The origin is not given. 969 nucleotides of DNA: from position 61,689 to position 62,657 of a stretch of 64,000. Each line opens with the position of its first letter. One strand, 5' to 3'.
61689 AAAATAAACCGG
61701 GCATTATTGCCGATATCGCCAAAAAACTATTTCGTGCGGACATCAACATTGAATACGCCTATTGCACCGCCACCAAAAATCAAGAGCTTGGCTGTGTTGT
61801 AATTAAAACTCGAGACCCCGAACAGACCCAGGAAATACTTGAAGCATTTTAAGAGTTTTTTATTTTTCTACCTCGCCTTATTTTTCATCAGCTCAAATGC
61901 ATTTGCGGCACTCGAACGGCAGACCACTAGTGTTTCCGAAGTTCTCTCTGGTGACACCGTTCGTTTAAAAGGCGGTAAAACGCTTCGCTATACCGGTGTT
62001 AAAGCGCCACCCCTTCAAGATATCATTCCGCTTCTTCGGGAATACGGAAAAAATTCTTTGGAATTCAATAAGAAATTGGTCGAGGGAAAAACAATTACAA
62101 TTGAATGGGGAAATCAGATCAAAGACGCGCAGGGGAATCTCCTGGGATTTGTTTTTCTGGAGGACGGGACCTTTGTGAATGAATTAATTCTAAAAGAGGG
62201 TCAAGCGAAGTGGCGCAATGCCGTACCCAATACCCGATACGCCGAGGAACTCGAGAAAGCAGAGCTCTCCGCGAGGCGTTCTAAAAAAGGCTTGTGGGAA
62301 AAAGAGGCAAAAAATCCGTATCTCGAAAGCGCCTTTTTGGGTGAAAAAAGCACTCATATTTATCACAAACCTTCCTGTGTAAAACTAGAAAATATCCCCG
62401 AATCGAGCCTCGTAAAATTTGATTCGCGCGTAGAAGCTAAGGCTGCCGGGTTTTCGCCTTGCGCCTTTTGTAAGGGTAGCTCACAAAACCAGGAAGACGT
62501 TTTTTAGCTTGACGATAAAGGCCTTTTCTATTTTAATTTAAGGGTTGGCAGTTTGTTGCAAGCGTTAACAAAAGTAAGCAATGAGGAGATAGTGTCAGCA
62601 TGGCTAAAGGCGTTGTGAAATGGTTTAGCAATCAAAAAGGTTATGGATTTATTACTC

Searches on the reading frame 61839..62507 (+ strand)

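Call 72: search_protein_families(library=pfam, proteins=[window:61839-62507:+], max_evalue=0.00001)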
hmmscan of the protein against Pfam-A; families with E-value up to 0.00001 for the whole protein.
window:61839-62507:+ (222 aa): 2 families
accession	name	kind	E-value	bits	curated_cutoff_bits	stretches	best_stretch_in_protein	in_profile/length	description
PF00565.23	SNase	-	1.1e-16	61.6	21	1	48-154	1-106/107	Staphylococcal nuclease homologue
PF02805.21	Ada_Zn_binding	-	3.5e-06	27.4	23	1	163-212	15-63/65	Metal binding domain of Ada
